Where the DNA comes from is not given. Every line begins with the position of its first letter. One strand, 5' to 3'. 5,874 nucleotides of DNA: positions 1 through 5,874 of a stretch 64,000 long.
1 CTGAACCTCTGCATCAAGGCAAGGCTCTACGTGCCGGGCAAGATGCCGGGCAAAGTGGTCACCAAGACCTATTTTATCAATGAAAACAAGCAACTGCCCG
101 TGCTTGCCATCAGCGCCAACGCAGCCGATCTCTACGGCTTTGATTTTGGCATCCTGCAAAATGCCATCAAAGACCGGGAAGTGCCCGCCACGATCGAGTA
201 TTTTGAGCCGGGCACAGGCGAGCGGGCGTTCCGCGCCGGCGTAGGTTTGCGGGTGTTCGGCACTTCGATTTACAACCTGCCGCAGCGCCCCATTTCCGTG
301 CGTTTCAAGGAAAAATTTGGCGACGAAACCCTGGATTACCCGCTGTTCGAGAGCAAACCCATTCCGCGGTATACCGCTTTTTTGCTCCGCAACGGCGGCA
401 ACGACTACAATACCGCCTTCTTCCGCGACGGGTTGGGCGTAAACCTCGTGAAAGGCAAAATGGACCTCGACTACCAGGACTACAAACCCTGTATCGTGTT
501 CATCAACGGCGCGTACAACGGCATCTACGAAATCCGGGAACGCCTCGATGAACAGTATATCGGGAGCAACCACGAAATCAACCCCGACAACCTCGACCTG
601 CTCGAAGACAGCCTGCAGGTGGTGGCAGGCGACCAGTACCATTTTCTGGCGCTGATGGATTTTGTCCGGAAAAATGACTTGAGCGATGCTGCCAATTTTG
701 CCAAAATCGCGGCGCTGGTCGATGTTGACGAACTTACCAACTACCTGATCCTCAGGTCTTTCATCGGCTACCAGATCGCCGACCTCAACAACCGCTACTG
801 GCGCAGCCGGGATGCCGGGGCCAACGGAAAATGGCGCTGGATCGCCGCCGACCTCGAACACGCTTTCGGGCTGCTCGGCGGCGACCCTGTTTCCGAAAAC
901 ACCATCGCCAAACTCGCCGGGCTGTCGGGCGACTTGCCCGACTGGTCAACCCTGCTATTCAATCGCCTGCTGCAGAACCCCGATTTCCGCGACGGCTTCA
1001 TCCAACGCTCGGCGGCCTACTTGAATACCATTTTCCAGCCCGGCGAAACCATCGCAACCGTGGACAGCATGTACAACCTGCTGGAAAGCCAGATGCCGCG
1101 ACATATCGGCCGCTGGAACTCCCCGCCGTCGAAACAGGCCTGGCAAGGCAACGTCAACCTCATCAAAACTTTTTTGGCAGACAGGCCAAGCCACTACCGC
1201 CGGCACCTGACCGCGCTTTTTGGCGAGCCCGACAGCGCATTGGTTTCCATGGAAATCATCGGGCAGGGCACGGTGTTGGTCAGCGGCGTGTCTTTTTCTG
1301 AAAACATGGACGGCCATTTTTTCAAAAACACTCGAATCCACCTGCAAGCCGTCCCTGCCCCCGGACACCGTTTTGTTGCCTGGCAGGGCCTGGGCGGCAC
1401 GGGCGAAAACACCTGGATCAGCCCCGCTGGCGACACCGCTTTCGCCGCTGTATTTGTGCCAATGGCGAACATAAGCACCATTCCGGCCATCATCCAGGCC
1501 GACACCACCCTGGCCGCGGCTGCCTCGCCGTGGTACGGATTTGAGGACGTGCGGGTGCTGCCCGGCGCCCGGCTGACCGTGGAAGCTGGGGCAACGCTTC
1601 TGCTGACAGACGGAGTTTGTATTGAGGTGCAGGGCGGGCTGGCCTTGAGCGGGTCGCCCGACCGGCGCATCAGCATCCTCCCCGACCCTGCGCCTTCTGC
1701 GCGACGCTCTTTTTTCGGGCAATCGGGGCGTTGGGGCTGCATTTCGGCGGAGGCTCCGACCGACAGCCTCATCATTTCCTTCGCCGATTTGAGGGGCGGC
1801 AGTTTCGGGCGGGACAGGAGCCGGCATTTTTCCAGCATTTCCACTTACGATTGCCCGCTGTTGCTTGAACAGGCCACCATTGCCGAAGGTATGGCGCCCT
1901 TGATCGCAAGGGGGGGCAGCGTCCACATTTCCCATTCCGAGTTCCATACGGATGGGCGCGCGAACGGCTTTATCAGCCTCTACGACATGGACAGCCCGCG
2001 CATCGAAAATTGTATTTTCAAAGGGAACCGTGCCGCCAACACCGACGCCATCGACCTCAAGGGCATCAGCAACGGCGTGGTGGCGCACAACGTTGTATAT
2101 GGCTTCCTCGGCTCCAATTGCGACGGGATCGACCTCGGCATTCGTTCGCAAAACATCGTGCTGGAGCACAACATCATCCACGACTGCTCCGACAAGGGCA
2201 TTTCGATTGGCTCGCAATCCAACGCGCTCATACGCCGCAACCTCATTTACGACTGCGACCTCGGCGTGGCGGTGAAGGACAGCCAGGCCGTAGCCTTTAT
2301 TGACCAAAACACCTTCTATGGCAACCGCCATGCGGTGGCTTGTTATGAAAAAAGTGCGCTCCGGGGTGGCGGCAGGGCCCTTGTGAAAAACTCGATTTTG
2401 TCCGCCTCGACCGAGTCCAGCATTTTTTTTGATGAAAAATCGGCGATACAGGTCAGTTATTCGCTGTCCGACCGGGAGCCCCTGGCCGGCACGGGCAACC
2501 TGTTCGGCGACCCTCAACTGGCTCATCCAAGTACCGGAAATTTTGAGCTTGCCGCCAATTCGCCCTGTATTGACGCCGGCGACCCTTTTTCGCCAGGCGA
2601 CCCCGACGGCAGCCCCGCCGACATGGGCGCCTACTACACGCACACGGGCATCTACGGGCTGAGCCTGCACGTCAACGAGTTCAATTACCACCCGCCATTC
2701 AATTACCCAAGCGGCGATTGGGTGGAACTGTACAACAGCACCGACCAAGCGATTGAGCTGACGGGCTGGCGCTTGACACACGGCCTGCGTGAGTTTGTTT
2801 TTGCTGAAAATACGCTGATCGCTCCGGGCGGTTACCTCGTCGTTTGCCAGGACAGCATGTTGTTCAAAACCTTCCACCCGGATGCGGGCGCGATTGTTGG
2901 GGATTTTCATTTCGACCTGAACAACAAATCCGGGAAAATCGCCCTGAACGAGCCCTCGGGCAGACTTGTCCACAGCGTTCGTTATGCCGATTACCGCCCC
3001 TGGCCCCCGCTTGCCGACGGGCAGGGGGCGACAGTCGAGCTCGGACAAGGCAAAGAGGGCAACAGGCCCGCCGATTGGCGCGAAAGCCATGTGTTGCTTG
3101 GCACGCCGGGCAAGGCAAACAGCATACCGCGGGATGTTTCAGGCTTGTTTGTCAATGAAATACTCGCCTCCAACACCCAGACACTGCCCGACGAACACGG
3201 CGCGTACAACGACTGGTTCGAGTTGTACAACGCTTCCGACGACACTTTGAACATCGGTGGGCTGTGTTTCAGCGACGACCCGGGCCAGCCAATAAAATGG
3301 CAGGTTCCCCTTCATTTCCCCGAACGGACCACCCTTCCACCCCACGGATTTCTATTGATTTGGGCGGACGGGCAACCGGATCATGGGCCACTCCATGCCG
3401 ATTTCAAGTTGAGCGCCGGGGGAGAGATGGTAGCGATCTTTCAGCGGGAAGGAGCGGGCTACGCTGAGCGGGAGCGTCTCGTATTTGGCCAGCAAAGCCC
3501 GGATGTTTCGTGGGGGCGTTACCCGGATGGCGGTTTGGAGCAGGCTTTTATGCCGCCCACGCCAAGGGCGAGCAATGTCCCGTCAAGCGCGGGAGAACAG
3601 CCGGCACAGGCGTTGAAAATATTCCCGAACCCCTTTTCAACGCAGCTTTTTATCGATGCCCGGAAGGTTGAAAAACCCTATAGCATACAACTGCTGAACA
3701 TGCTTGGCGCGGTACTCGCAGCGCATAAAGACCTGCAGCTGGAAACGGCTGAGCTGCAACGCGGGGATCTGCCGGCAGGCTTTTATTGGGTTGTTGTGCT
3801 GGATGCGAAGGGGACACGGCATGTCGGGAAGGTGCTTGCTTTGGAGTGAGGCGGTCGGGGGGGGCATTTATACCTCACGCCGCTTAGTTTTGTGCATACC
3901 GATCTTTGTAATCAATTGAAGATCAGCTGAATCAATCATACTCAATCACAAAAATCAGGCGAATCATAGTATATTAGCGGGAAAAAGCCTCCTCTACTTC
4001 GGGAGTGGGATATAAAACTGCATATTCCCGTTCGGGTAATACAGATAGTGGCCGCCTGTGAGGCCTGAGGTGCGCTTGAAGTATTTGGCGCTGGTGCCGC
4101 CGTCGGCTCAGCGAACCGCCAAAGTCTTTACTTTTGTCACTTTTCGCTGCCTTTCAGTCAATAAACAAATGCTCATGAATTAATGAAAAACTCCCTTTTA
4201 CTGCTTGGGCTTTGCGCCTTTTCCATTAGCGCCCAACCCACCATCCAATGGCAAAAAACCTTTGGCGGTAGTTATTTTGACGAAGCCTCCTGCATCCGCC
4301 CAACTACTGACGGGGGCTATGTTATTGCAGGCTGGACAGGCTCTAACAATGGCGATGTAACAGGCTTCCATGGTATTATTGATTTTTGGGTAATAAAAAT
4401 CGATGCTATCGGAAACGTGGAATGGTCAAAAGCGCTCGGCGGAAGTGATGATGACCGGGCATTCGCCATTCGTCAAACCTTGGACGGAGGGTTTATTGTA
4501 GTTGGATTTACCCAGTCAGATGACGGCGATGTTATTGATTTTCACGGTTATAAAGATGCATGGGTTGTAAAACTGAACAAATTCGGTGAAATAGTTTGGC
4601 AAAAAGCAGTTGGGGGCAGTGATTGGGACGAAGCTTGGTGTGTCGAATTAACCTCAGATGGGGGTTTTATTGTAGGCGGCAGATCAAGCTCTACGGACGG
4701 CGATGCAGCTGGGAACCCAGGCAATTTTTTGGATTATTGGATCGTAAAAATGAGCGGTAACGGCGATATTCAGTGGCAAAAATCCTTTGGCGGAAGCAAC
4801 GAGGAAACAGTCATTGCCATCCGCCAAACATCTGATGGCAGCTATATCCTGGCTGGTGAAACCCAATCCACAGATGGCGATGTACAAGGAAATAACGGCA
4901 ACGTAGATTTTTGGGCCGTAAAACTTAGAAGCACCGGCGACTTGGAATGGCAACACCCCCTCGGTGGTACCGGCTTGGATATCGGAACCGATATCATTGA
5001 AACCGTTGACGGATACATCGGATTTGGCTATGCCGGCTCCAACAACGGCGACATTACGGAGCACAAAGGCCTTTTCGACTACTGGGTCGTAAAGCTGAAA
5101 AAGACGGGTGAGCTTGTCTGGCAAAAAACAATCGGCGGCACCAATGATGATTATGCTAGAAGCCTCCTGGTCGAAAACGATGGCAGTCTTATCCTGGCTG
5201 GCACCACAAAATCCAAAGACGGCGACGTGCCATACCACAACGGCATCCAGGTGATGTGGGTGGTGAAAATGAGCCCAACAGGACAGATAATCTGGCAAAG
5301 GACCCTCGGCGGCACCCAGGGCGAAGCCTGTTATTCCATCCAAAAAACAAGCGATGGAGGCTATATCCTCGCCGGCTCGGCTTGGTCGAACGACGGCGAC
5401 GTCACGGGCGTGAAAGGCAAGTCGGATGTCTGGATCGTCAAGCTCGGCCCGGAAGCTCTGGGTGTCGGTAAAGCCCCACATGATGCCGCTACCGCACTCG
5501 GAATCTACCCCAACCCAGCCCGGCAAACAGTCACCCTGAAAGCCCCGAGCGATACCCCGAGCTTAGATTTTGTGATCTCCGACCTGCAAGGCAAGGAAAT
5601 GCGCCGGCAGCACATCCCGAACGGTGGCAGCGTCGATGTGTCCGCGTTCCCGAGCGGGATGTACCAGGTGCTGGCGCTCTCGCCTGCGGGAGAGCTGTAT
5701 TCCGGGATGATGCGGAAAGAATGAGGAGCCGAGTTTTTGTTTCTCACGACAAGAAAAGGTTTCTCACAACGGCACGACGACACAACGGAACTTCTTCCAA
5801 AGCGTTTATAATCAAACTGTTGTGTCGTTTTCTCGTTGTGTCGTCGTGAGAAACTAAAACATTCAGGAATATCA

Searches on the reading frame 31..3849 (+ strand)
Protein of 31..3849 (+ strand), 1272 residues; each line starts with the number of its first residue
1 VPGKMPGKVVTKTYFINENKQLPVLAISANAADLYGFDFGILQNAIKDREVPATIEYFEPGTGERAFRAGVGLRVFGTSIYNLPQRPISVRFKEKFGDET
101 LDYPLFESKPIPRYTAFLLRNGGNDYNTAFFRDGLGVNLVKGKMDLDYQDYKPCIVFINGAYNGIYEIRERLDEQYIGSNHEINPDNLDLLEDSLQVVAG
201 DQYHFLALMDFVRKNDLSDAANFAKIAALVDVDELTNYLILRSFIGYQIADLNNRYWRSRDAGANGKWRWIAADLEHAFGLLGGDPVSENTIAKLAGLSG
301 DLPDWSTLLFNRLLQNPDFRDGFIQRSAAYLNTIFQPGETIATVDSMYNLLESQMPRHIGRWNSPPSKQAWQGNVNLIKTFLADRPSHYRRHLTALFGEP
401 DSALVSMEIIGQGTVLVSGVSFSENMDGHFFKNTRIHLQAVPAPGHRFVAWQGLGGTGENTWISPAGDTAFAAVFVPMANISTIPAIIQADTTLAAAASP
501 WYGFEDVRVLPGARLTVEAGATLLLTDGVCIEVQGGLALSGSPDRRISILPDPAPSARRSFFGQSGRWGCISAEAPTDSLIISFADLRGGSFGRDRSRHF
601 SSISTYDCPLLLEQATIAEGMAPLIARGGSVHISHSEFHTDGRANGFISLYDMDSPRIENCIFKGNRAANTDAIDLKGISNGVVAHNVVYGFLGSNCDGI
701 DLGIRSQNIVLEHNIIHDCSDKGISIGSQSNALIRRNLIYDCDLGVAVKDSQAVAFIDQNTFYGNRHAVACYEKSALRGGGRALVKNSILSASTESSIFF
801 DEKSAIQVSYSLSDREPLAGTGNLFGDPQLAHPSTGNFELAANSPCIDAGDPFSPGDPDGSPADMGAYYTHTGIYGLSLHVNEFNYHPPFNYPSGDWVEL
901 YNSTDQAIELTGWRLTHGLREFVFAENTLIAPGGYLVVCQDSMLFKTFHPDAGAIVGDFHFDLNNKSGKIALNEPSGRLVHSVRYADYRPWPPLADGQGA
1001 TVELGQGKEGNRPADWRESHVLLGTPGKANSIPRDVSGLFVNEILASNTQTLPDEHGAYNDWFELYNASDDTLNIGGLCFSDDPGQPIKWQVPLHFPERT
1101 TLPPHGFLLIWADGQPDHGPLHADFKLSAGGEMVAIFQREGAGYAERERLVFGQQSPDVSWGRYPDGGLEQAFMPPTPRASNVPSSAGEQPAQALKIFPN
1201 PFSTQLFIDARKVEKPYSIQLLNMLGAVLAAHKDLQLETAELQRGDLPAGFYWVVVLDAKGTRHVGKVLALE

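Call 51: search_protein_families(library=pfam, proteins=[window:31-3849:+], max_evalue=0.00001)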
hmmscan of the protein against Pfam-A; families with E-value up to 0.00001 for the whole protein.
window:31-3849:+ (1272 aa): 5 families
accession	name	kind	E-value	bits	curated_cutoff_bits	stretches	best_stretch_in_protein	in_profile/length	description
PF08757.17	CotH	-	5.3e-42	144.9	23.8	1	73-387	1-320/322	CotH kinase protein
PF00932.25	LTD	-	1.2e-24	87.2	34.3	2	879-986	8-108/109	Lamin Tail Domain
PF13229.12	Beta_helix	-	1.4e-13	51.2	25.9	1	627-776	7-149/158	Right handed beta helix region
PF05048.19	NosD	-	2.2e-08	34.3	23.6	1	648-772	63-179/212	Periplasmic copper-binding protein (NosD)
PF18962.6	Por_Secre_tail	-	3.1e-07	31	27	1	1197-1262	1-68/75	Secretion system C-terminal sorting domain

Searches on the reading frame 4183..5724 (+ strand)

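Call 51: search_protein_families(library=pfam, proteins=[window:4183-5724:+], max_evalue=0.00001)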
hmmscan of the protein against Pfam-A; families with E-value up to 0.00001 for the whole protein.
window:4183-5724:+ (513 aa): 1 family
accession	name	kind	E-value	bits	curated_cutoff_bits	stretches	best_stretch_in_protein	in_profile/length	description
PF18962.6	Por_Secre_tail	-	7.8e-09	36.2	27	1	441-496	1-60/75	Secretion system C-terminal sorting domain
